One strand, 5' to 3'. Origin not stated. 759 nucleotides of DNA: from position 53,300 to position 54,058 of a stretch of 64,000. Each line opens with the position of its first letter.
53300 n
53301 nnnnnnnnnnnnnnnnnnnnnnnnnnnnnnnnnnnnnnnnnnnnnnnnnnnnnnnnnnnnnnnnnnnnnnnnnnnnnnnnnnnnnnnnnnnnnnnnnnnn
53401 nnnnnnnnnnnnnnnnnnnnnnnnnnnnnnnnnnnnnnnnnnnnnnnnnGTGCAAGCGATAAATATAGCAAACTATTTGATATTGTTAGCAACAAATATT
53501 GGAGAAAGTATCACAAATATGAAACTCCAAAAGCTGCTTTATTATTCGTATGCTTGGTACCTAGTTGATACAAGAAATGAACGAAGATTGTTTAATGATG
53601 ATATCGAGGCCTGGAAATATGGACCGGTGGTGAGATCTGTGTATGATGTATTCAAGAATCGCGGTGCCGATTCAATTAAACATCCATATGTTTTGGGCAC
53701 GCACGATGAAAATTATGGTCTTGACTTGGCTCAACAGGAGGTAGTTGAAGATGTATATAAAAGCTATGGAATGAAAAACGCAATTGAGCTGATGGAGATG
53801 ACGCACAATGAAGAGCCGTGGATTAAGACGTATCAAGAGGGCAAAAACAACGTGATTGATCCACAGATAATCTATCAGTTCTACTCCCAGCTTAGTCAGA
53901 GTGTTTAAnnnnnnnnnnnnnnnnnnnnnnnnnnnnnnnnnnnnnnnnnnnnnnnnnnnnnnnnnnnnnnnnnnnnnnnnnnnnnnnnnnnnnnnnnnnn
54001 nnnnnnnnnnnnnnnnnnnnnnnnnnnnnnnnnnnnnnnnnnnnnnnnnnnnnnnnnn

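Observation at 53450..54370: Panacea/SocA-like antitoxin-domain gene paired with an unrecognisable 151-aa protein inside the phage accessory region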

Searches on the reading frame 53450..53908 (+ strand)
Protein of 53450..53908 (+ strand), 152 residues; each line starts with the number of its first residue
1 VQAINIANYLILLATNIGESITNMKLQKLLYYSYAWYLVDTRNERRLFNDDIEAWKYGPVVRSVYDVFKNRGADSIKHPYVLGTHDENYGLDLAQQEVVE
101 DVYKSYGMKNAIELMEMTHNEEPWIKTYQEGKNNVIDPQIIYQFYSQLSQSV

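Call 3: search_protein_families(library=pfam, proteins=[window:53450-53908:+], max_evalue=1)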
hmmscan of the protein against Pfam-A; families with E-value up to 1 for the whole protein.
window:53450-53908:+ (152 aa): 1 family
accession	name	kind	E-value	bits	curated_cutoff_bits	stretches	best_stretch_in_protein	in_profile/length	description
PF13274.11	SocA_Panacea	-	3.9e-20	73.3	25.7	1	26-124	1-112/113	Antitoxin SocA-like, Panacea domain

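Call 4: search_protein_families(library=phrogs, proteins=[window:53450-53908:+], max_evalue=1)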
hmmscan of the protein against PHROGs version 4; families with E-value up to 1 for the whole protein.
window:53450-53908:+ (152 aa): 3 families
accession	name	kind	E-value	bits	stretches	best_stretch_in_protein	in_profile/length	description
phrog_1281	-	unknown function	2.2e-43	149.2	1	1-149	8-154/195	-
phrog_10390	-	unknown function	1e-40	141.1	1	2-149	150-295/299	-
phrog_12393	-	unknown function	0.032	15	1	5-80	8-80/157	-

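Call 5: search_protein_families(library=ncbifam, proteins=[window:53450-53908:+], max_evalue=1)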
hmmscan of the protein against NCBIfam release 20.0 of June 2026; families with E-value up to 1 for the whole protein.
window:53450-53908:+ (152 aa): 1 family
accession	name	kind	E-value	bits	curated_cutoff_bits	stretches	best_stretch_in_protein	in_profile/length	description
NF047745.1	SocA_antitoxin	equivalog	2.9e-25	88.9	190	1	5-135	5-140/176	type VI toxin-antitoxin system SocA family antitoxin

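Call 6: search_protein_families(library=padloc, proteins=[window:53450-53908:+], max_evalue=1)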
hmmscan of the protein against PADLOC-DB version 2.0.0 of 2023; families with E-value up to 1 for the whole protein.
window:53450-53908:+ (152 aa): 0 families

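Call 15: find_homologous_proteins(query=window:53450-53908:+, max_evalue=0.00001)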
Query window:53450-53908:+ (152 aa): 154 proteins with E <= 0.00001 among 168 candidates; the best 120 are listed.
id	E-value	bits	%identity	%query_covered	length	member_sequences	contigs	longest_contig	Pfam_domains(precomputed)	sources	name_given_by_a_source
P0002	1.4e-81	290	100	85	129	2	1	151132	PF13274.12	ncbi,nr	ncbi:DUF4065 domain-containing protein [bacterium]|nr:DUF4065 domain-containing protein [bacterium]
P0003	6.0e-61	223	68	97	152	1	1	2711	PF13274.12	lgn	-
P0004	2.5e-48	182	54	99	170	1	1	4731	PF13274.12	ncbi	-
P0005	1.3e-40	157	50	96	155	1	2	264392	PF13274.12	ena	-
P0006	4.7e-39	152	50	96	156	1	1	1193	PF13274.12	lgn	-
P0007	6.5e-39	151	50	95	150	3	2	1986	PF13274.12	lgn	-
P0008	7.5e-39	151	53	97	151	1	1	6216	PF13274.12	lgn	-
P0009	5.6e-37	145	51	97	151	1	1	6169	PF13274.12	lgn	-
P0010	6.9e-37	145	51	95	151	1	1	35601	PF13274.12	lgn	-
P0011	1.5e-36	143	48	98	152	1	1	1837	PF13274.12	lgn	-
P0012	2.7e-36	143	48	98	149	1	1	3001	PF13274.12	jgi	jgi:uncharacterized phage-associated protein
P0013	3.6e-36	142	47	99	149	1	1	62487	PF13274.12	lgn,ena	-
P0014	1.4e-35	140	49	99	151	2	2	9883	PF13274.12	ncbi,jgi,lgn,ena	-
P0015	9.0e-35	138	46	97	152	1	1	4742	PF13274.12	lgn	-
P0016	4.5e-34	135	49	98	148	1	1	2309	PF13274.12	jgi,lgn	-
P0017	9.6e-34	134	46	95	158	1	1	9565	PF13274.12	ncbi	-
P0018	8.4e-33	131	45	93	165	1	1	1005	PF13274.12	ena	-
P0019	5.8e-32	129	48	96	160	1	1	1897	PF13274.12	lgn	-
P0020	2.8e-31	126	45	94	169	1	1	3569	PF13274.12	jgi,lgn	-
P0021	5.3e-31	126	48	96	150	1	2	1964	PF13274.12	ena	-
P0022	1.1e-30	125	45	96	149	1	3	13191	PF13274.12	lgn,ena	-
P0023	2.7e-30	123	48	97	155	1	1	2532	PF13274.12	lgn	-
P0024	4.5e-30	123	44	99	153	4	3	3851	PF13274.12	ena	-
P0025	1.4e-29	121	47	88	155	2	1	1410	PF13274.12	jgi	-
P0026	2.8e-28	117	44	100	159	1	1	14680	PF13274.12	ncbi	-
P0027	3.4e-28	116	47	93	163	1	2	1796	PF13274.12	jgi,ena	-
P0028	5.5e-28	116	44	99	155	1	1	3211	PF13274.12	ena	-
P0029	1.5e-25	108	39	97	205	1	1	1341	PF13274.12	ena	-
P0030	4.6e-24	103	39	95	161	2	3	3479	PF13274.12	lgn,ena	-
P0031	2.9e-23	100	40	96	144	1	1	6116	PF13274.12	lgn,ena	-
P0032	1.1e-22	99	38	99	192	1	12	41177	PF13274.12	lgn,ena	-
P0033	3.0e-22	97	39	97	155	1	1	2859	PF13274.12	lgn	-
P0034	1.8e-21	95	42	84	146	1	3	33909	PF13274.12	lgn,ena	-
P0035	2.4e-21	94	41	96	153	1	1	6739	PF13274.12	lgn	-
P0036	3.2e-21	94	39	96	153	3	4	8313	PF13274.12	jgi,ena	-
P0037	8.9e-21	92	42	84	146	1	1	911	PF13274.12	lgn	-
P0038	1.1e-20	92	43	94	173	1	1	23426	PF13274.12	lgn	-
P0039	5.4e-20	90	39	96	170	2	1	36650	PF13274.12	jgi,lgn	jgi:uncharacterized phage-associated protein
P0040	9.2e-20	89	34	95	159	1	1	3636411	PF13274.12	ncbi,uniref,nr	ncbi:Panacea domain-containing protein [Bacillus dakarensis]|uniref:Panacea domain-containing protei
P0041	1.4e-19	88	39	93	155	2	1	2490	PF13274.12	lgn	-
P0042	1.7e-19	88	39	95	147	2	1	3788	PF13274.12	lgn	-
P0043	2.0e-19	88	37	96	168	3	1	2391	PF13274.12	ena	-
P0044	2.3e-19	88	39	93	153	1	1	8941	PF13274.12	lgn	-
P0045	2.8e-19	88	41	93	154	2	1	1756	PF13274.12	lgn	-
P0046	3.2e-19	87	37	95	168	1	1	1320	PF13274.12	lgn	-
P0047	3.3e-19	87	39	98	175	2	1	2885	PF13274.12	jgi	jgi:uncharacterized phage-associated protein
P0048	1.1e-18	86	40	87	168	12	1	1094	PF13274.12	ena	-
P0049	1.3e-18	85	45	82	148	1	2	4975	PF13274.12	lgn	-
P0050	1.7e-18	85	42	88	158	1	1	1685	PF13274.12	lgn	-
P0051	1.7e-18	85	39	96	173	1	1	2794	PF13274.12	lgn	-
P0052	1.8e-18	85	38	99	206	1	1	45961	PF13274.12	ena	-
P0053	2.1e-18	85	42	84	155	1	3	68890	PF13274.12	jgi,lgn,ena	-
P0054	2.6e-18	84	40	95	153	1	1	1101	PF13274.12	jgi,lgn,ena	jgi:uncharacterized phage-associated protein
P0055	3.4e-18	84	39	97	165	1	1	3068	PF13274.12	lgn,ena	-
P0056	4.4e-18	84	40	95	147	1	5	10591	PF13274.12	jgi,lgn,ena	-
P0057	5.9e-18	83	43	82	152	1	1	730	PF13274.12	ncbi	-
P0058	7.1e-18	83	41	84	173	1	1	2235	PF13274.12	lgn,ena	-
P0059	7.3e-18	83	39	96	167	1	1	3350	PF13274.12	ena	-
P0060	1.3e-17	82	36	96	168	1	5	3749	PF13274.12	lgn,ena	-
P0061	1.9e-17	82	36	94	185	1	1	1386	PF13274.12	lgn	-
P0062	3.3e-17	81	36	97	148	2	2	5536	PF13274.12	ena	-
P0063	3.5e-17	81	33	99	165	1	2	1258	PF13274.12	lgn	-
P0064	4.1e-17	80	39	85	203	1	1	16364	PF13274.12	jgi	-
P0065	5.7e-17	80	36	100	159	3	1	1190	PF13274.12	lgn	-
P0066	7.6e-17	80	39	96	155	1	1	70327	PF13274.12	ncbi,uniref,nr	ncbi:Panacea domain-containing protein [Bacillus toyonensis]|uniref:Panacea domain-containing protei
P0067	9.5e-17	79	35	92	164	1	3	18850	PF13274.12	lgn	-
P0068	1.1e-16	79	39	85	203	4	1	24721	PF13274.12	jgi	-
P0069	1.2e-16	79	38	86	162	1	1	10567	PF13274.12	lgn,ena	-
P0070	1.7e-16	79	39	90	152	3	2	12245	PF13274.12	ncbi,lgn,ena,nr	ncbi:MAG: DUF4065 domain-containing protein [Dermabacter sp.]|nr:DUF4065 domain-containing protein [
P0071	1.7e-16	78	37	97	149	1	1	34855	PF13274.12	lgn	-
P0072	1.9e-16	78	38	82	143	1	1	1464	PF13274.12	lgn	-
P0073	2.1e-16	78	38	94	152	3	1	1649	PF13274.12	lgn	-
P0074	2.6e-16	78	37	99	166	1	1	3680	PF13274.12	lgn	-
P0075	2.7e-16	78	38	85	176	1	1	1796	PF13274.12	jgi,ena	-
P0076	3.0e-16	78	37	94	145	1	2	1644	PF13274.12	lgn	-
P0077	3.0e-16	78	37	95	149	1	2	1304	PF13274.12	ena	-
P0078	3.1e-16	78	38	96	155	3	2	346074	PF13274.12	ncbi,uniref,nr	ncbi:Panacea domain-containing protein [Bacillus cereus]|uniref:Panacea domain-containing protein n=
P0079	3.3e-16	78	39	85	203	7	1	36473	PF13274.12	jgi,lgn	-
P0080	9.2e-16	76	36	89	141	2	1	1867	PF13274.12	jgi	jgi:uncharacterized phage-associated protein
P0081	1.1e-15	76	34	95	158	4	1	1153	PF13274.12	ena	-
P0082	1.3e-15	76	36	98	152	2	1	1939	PF13274.12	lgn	-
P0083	1.6e-15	75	39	94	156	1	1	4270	PF13274.12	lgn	-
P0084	1.6e-15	75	36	88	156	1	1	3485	PF13274.12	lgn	-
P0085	2.1e-15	75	36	93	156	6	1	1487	PF13274.12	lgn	-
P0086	2.2e-15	75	38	89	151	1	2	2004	PF13274.12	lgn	-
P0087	2.2e-15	75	36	94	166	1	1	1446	PF13274.12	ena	-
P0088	2.3e-15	75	34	95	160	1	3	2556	PF13274.12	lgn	-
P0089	2.8e-15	75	37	97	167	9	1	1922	PF13274.12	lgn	-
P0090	3.3e-15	74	43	82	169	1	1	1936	PF13274.12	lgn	-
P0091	3.8e-15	74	34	95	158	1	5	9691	PF13274.12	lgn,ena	-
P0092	5.1e-15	74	37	92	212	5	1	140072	PF13274.12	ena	-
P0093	5.5e-15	74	37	97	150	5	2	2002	PF13274.12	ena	-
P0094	6.4e-15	73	37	91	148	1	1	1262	PF13274.12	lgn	-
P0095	6.7e-15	73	33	95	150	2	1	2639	PF13274.12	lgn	-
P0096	8.2e-15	73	38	96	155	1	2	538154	PF13274.12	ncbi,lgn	ncbi:Panacea domain-containing protein [Bacillus cereus]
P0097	1.7e-14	72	34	95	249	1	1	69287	PF13274.12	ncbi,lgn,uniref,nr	ncbi:DUF4065 domain-containing protein [Virgibacillus sp. M23]|uniref:Panacea domain-containing prot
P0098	1.8e-14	72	39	92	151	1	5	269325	PF13274.12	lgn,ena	-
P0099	1.9e-14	72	36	78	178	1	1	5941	PF13274.12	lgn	-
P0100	4.5e-14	71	40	84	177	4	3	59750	PF13274.12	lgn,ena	-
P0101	4.7e-14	71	39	78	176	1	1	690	PF13274.12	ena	-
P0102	5.7e-14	70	38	97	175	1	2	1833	PF13274.12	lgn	-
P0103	7.2e-14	70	35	96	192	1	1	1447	PF13274.12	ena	-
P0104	7.8e-14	70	35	95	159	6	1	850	PF13274.12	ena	-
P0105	1.0e-13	69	36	90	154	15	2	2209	PF13274.12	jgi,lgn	-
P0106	1.0e-13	69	36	95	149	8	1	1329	PF13274.12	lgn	-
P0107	1.5e-13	69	35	94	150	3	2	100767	PF13274.12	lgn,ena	-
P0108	1.6e-13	69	34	95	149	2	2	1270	PF13274.12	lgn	-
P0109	2.1e-13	68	35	93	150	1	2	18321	PF13274.12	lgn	-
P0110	3.3e-13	68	34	86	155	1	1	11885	PF13274.12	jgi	jgi:uncharacterized phage-associated protein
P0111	3.9e-13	68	38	82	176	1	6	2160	PF13274.12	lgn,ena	-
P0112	4.7e-13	67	36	89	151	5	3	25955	PF13274.12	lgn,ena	-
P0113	6.3e-13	67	38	82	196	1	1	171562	PF13274.12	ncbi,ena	-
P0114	7.7e-13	67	37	79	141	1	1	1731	PF13274.12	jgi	jgi:uncharacterized phage-associated protein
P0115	1.0e-12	66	35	99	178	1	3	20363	PF13274.12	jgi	jgi:uncharacterized phage-associated protein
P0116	1.7e-12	65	38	77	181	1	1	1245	PF13274.12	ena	-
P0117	2.1e-12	65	31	95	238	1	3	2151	PF13274.12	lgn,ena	-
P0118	2.3e-12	65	33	97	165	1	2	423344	PF13274.12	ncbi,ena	-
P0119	3.2e-12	65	36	79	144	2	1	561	PF13274.12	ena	-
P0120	3.5e-12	64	38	83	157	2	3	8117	PF13274.12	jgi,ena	jgi:uncharacterized phage-associated protein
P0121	3.6e-12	64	36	95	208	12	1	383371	PF13274.12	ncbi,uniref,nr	ncbi:hypothetical protein CK503_04190 [Aliifodinibius salipaludis]|uniref:Antitoxin SocA-like Panace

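Call 17: find_encoding_contigs(protein=P0003, flank=4000, max_places=2)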
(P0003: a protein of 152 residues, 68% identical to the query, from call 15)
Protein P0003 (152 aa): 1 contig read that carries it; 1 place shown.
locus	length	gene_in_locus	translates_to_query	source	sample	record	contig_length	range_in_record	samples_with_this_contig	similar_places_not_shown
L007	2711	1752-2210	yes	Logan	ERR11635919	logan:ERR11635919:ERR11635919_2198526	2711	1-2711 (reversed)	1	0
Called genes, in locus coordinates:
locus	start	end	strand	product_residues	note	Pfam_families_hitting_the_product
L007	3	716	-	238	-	?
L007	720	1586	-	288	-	PF22768:SPP1_Dit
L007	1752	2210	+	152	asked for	PF13274:SocA_Panacea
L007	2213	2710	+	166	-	?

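Call 18: find_encoding_contigs(protein=P0004, flank=4000, max_places=2)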
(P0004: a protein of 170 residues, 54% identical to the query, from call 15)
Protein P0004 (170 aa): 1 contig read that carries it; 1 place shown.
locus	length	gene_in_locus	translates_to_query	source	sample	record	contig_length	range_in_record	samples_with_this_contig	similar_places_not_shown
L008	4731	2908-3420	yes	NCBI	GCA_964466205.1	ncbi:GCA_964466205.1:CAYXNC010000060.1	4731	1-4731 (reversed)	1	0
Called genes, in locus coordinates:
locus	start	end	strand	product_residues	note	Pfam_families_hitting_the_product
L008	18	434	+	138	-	-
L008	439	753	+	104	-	-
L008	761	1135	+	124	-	-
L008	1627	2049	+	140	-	-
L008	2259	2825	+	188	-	PF00239:Resolvase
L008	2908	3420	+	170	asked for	PF13274:SocA_Panacea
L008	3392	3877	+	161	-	-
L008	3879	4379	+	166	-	-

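Call 19: find_encoding_contigs(protein=P0005, flank=5000, max_places=2)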
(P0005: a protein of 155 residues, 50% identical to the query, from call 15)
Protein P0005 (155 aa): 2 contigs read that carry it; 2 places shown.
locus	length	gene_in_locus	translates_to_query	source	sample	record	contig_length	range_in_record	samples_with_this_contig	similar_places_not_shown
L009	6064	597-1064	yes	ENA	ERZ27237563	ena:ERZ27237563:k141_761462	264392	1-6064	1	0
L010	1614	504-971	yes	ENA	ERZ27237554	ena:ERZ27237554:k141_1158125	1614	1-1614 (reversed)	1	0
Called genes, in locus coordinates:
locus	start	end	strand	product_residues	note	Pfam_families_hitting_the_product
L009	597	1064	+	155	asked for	PF13274:SocA_Panacea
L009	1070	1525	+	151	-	-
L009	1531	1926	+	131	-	PF13335:Mg_chelatase_C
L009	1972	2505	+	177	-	-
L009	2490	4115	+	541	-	-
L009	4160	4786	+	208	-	-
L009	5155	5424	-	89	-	-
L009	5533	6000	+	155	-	PF14584:DUF4446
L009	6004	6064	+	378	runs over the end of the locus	PF11258:DUF3048, PF17479:DUF3048_C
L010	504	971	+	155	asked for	PF13274:SocA_Panacea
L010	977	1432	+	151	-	-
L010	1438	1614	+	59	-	?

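Call 65: find_encoding_contigs(protein=P0010, flank=3000, max_places=1)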
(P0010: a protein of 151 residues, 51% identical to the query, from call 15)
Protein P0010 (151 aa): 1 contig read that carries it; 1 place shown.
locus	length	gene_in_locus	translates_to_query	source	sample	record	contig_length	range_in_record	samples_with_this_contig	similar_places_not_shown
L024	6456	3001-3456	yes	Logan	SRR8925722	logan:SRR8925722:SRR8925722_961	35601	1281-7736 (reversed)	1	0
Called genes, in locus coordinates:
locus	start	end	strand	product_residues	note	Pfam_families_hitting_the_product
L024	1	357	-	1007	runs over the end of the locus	PF02384:N6_Mtase, PF20473:MmeI_Mtase (weak), PF07669:Eco57I, PF12950:TaqI_C (weak)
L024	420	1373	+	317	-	PF14088:DUF4268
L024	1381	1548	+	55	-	-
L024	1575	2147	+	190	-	-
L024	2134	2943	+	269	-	-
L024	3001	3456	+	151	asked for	PF13274:SocA_Panacea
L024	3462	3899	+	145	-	-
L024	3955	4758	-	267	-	-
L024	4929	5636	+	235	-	PF25164:CoiA_N (weak), PF06054:CoiA_nuc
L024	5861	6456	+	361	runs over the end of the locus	PF00583:Acetyltransf_1, PF13673:Acetyltransf_10 (weak), PF13508:Acetyltransf_7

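Call 66: find_encoding_contigs(protein=P0013, flank=3000, max_places=1)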
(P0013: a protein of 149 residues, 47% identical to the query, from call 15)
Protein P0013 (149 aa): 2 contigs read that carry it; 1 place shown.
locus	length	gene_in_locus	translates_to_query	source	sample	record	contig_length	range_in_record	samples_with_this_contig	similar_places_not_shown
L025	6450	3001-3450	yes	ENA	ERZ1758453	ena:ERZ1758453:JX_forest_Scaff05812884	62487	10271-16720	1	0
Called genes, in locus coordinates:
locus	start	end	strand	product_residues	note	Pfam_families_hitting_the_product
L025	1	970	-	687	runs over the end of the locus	PF01547:SBP_bac_1, PF13416:SBP_bac_8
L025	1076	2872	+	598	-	PF12229:PG_binding_4 (faint), PF04294:VanW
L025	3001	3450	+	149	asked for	PF13274:SocA_Panacea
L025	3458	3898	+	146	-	-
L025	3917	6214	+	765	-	PF00133:tRNA-synt_1, PF09334:tRNA-synt_1g, PF08264:Anticodon_1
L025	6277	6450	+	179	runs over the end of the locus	PF13181:TPR_8 (weak)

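Call 67: find_encoding_contigs(protein=P0017, flank=3000, max_places=1)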
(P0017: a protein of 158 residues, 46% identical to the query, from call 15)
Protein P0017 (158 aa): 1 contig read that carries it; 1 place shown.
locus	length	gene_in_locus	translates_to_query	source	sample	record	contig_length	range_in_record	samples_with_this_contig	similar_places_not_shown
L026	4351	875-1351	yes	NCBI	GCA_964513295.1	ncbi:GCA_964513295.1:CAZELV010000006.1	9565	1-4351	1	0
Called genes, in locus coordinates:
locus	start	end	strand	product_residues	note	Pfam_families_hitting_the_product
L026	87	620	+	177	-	-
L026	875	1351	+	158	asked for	PF13274:SocA_Panacea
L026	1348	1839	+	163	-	-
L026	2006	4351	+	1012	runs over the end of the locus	PF13646:HEAT_2 (faint)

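Call 68: find_encoding_contigs(protein=P0040, flank=3000, max_places=1)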
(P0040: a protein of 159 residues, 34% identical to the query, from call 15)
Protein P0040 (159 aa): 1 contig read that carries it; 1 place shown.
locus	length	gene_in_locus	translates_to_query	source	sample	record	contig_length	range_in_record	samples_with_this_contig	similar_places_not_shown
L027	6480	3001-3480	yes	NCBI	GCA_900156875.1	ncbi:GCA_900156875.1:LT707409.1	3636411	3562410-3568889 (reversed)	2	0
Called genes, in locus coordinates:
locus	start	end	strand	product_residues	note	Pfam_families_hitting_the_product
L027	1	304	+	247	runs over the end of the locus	-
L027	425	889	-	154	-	-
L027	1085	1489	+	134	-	-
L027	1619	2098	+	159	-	-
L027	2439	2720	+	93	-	PF26353:YhfM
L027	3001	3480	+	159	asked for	PF13274:SocA_Panacea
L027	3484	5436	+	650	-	-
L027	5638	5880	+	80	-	PF01084:Ribosomal_S18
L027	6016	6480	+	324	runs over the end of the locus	PF09991:DUF2232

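Call 77: search_dna_similar(query=window:53450-53905:+, collection=phages, mode=protein, max_evalue=0.00001, max_rows=30)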
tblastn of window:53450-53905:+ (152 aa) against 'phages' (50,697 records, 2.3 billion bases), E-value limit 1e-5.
Records with a match: 181; places in all: 186; records where one place covers at least 80% of the query: 136.
Best place of each record, by identity: <60% 181.
By first word of the organism name: Streptococcus 29; Paenibacillus 26; Bacteriophage 22; Pseudomonas 20; Stx2a-converting 19; Escherichia 8; Burkholderia 6; Listeria 5; Bordetella 5; Riemerella 4; and 24 more.
By host as written in the record: - 30; Pseudomonas aeruginosa 18; Paenibacillus larvae 18; Helicobacter cinaedi 12; Paenibacillus larvae ATCC 9545 7; Bordetella avium 5; Listeria monocytogenes 4; Riemerella anatipestifer 3; and 70 more.
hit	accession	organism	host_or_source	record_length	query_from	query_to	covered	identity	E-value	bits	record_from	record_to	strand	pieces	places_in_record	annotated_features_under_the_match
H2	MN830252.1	Lactobacillus phage JNU_P1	Lactobacillus fermentum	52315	4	145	93%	36.3%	2e-15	77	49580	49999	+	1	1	Cro/Cl family transcriptional regulator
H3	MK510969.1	Pseudomonas phage vB_Pae_CF60a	Pseudomonas aeruginosa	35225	3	148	96%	34.5%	4e-17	82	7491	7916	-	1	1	hypothetical protein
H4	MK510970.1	Pseudomonas phage vB_Pae_CF67a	Pseudomonas aeruginosa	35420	3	148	96%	34.5%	4e-17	82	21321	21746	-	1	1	hypothetical protein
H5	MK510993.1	Pseudomonas phage vB_Pae_BR201a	Pseudomonas aeruginosa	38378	3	148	96%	34.5%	4e-17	82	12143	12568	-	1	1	hypothetical protein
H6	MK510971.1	Pseudomonas phage vB_Pae_CF79a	Pseudomonas aeruginosa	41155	3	148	96%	34.5%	4e-17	82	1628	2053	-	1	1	hypothetical protein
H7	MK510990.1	Pseudomonas phage vB_Pae_BR133a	Pseudomonas aeruginosa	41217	3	148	96%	34.5%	4e-17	82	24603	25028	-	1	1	hypothetical protein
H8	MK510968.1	Pseudomonas phage vB_Pae_CF55b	Pseudomonas aeruginosa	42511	3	148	96%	34.5%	4e-17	82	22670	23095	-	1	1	hypothetical protein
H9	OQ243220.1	Escherichia phage phiSTEC1575-Stx2k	Escherichia coli STEC1575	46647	2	148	97%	33.8%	9e-19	87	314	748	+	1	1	DUF4065 domain-containing protein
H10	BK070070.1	Bacteriophage sp.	Helicobacter cinaedi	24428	1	147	97%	33.8%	6e-18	85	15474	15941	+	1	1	putative prophage ps3 protein01-like protein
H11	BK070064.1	Bacteriophage sp.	Helicobacter cinaedi CCUG 18818 = ATCC ...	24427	1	147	97%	33.8%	6e-18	85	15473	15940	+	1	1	prophage protein | hypothetical protein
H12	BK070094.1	Bacteriophage sp.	Helicobacter cinaedi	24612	1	147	97%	33.8%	6e-18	85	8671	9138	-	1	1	putative prophage ps3 protein01-like protein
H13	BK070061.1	Bacteriophage sp.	Helicobacter cinaedi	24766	1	147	97%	33.8%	6e-18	85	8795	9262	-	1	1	SocA family protein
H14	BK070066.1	Bacteriophage sp.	Helicobacter cinaedi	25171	1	147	97%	33.8%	6e-18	85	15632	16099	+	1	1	putative prophage ps3 protein01-like protein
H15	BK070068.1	Bacteriophage sp.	Helicobacter cinaedi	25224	1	147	97%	33.8%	6e-18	85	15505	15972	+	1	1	putative prophage ps3 protein01-like protein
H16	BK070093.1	Bacteriophage sp.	Helicobacter cinaedi P01D0000 genome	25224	1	147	97%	33.8%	6e-18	85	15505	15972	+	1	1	putative prophage ps3 protein01-like protein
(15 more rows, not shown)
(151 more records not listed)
